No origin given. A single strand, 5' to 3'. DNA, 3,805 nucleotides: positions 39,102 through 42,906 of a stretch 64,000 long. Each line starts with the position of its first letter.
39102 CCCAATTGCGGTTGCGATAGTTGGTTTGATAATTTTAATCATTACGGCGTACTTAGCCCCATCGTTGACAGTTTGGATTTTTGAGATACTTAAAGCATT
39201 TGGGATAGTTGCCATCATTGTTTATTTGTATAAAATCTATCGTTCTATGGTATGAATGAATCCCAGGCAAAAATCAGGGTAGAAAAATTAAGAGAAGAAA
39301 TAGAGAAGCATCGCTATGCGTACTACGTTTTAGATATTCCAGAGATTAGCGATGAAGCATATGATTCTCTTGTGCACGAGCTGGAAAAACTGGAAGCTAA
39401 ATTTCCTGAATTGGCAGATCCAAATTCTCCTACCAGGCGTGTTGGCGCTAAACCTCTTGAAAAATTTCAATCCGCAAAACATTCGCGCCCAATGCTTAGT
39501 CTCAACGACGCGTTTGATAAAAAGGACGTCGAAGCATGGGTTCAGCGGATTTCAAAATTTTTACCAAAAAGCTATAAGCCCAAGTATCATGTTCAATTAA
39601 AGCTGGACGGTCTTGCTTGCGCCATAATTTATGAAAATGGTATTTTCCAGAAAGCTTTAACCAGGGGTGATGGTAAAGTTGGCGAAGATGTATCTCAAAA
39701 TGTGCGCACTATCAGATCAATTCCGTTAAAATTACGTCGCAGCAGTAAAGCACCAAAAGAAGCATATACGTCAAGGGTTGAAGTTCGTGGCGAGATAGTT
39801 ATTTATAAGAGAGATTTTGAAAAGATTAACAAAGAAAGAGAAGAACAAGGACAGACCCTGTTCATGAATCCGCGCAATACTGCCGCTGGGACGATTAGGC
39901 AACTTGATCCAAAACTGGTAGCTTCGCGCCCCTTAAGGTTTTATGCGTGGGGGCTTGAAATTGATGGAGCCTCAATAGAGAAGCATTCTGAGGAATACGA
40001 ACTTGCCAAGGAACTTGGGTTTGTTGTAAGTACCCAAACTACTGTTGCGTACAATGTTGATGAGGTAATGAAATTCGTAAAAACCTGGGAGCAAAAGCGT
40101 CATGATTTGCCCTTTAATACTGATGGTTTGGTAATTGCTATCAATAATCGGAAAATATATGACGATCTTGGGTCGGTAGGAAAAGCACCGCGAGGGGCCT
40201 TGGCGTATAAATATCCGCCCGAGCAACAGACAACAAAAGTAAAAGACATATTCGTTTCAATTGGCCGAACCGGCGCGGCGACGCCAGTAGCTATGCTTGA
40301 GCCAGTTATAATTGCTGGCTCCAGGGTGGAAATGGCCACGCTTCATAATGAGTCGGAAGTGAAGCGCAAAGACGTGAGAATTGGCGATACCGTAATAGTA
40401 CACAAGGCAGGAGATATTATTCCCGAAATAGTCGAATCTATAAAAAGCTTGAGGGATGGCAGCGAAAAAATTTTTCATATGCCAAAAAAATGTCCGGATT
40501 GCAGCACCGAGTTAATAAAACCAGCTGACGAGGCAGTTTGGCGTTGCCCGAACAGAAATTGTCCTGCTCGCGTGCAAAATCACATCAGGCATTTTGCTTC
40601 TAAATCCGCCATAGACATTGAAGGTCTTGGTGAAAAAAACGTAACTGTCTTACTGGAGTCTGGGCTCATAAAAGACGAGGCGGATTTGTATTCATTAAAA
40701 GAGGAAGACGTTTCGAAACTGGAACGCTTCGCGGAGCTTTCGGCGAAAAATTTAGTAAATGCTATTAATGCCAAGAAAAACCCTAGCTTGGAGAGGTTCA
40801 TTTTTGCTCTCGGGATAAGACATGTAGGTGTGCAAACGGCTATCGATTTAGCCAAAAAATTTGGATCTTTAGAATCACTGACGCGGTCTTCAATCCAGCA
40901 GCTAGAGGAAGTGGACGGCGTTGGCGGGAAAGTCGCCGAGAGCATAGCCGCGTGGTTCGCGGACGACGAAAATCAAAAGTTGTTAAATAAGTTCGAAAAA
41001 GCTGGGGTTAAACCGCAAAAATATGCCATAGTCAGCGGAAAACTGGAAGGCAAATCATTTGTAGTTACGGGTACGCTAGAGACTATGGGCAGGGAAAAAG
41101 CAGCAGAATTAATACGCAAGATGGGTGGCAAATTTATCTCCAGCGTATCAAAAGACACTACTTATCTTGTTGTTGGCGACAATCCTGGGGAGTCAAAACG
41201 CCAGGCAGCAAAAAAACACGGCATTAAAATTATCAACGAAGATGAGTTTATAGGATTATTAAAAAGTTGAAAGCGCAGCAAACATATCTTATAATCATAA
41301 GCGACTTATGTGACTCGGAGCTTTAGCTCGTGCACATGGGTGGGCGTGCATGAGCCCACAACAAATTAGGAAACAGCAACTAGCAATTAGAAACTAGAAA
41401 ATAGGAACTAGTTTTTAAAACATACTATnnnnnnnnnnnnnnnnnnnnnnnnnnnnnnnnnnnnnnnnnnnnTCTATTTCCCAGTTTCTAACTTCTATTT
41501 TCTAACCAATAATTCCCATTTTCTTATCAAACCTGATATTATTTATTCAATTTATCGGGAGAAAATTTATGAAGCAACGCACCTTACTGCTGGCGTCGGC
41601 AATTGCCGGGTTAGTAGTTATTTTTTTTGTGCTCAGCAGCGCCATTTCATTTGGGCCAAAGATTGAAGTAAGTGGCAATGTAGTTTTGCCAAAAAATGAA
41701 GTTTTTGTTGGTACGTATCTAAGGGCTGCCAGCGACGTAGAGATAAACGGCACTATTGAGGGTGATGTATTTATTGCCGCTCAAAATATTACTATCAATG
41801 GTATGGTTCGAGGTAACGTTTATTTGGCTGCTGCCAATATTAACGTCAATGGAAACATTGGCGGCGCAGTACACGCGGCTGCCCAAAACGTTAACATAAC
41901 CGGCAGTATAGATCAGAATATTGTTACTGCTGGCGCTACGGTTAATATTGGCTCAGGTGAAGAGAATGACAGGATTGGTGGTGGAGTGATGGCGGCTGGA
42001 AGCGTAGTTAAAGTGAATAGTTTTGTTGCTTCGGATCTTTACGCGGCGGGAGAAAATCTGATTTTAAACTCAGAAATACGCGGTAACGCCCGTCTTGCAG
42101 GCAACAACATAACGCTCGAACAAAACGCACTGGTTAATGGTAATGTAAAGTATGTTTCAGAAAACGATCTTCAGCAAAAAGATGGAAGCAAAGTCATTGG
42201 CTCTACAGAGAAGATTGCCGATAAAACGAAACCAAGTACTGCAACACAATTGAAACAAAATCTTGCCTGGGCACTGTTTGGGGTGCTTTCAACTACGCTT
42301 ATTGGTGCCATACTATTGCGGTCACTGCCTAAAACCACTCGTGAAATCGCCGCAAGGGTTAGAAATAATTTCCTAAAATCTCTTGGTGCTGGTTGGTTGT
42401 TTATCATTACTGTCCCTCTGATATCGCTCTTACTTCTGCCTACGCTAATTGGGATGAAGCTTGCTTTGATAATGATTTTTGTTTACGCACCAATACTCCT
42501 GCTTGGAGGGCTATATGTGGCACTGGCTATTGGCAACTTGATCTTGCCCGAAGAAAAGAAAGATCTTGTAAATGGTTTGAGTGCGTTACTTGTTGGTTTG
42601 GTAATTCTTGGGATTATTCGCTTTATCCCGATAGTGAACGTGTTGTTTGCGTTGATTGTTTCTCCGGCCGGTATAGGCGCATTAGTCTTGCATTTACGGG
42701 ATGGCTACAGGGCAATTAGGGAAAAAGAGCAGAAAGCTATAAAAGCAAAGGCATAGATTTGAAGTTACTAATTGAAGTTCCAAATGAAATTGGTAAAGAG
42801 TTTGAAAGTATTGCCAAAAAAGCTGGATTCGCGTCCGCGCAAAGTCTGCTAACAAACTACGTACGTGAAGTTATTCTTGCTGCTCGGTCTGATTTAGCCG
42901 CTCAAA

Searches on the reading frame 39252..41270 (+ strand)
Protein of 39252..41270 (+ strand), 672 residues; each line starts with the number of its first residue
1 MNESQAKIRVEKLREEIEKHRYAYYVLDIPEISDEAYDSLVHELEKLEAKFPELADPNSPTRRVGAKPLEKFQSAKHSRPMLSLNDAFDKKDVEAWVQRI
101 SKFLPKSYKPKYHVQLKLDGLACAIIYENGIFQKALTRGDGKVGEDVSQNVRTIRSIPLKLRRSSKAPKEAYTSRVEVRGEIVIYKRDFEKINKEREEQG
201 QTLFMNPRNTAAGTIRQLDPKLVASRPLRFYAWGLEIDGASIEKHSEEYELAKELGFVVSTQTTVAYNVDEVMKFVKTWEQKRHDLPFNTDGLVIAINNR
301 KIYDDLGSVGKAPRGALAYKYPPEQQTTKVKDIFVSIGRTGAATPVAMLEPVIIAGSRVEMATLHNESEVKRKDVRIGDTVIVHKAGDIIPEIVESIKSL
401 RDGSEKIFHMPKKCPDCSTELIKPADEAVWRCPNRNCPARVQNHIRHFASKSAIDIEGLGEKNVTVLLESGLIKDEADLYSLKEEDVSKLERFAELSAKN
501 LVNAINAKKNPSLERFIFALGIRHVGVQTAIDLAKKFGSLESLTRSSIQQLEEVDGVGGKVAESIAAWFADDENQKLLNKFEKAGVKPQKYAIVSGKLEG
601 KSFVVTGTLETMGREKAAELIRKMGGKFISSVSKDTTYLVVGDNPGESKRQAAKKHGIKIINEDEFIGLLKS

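Call 41: find_homologous_proteins(query=window:39252-41270:+, max_evalue=1e-30)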
Query window:39252-41270:+ (672 aa): 8000 proteins with E <= 1e-30 among 8000 candidates; the best 120 are listed.
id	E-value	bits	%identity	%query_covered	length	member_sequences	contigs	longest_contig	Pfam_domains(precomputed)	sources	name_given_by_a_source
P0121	0.0e+0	1165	75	99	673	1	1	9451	PF12826.14,PF03120.23,PF14520.13,PF01653.24,PF00533.34,PF03119.22,PF22745.3,PF12738.14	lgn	-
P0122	6.9e-282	955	62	100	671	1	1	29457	PF12826.14,PF03120.23,PF14520.13,PF01653.24,PF00533.34,PF03119.22,PF00633.30,PF22745.3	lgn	-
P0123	2.4e-278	943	62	100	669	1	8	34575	PF12826.14,PF03120.23,PF14520.13,PF01653.24,PF00533.34,PF03119.22,PF00633.30,PF22745.3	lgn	-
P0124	1.9e-277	940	62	100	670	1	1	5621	PF12826.14,PF03120.23,PF14520.13,PF01653.24,PF00533.34,PF03119.22,PF00633.30,PF22745.3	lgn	-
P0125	4.0e-277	939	62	100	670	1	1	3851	PF12826.14,PF03120.23,PF14520.13,PF01653.24,PF00533.34,PF03119.22,PF22745.3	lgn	-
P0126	1.1e-276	937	61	100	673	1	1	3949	PF12826.14,PF03120.23,PF14520.13,PF01653.24,PF00533.34,PF03119.22,PF00633.30,PF22745.3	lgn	-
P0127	3.7e-276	936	60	100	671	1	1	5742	PF12826.14,PF03120.23,PF14520.13,PF01653.24,PF00533.34,PF03119.22,PF22745.3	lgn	-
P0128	1.8e-274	930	61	100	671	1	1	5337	PF12826.14,PF03120.23,PF14520.13,PF01653.24,PF00533.34,PF03119.22,PF00633.30,PF22745.3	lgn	-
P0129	9.7e-274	928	61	100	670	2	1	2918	PF12826.14,PF03120.23,PF14520.13,PF01653.24,PF00533.34,PF03119.22,PF00633.30,PF22745.3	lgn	-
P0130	2.6e-273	926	62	100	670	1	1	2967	PF12826.14,PF03120.23,PF14520.13,PF01653.24,PF00533.34,PF03119.22,PF00633.30,PF22745.3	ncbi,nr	ncbi:MAG TPA: NAD-dependent DNA ligase LigA [Candidatus Saccharimonadales bacterium]|nr:NAD-dependen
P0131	3.2e-273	926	60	100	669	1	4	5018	PF12826.14,PF03120.23,PF14520.13,PF01653.24,PF00533.34,PF03119.22,PF22745.3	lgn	-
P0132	4.6e-273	925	60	100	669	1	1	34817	PF12826.14,PF03120.23,PF14520.13,PF01653.24,PF00533.34,PF03119.22,PF22745.3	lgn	-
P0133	1.4e-272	924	60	100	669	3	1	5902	PF12826.14,PF03120.23,PF14520.13,PF01653.24,PF00533.34,PF03119.22,PF00633.30,PF22745.3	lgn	-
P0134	1.7e-272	924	61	100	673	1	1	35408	PF12826.14,PF03120.23,PF14520.13,PF01653.24,PF00533.34,PF03119.22,PF00633.30,PF22745.3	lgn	-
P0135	1.6e-271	920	61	100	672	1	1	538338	PF12826.14,PF03120.23,PF14520.13,PF01653.24,PF00533.34,PF03119.22,PF00633.30,PF22745.3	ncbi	-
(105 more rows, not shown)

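Call 43: find_encoding_contigs(protein=P0121, flank=10000, max_places=3)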
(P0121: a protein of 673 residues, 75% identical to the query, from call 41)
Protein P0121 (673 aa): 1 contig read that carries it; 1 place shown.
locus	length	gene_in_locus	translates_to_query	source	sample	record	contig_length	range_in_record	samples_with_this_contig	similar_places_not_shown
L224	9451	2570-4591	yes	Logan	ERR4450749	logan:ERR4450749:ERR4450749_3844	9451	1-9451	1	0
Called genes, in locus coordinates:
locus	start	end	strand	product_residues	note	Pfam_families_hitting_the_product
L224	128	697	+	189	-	PF04011:LemA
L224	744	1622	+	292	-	PF01435:Peptidase_M48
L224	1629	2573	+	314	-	-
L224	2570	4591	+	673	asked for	PF22745:Nlig-Ia, PF01653:DNA_ligase_aden, PF03120:OB_DNA_ligase, PF03119:DNA_ligase_ZBD, PF12826:HHH_2, PF14520:HHH_5 (weak), PF00533:BRCT, PF12738:PTCB-BRCT (faint)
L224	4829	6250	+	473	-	PF04545:Sigma70_r4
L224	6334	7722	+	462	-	PF04545:Sigma70_r4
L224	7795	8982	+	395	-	PF26514:DUF8173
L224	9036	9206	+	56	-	-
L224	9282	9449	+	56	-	?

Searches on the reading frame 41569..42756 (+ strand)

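Call 33: search_protein_families(library=pfam, proteins=[window:41569-42756:+], max_evalue=0.01)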
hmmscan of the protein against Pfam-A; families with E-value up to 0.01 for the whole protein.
window:41569-42756:+ (395 aa): 2 families
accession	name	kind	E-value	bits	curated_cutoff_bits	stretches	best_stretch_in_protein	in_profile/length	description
PF04519.19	Bactofilin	-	8.3e-07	29.6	27.9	1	42-126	5-88/98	Polymer-forming cytoskeletal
PF03961.19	FapA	-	0.00021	21.4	31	0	82-217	14-147/272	Flagellar Assembly Protein A beta solenoid domain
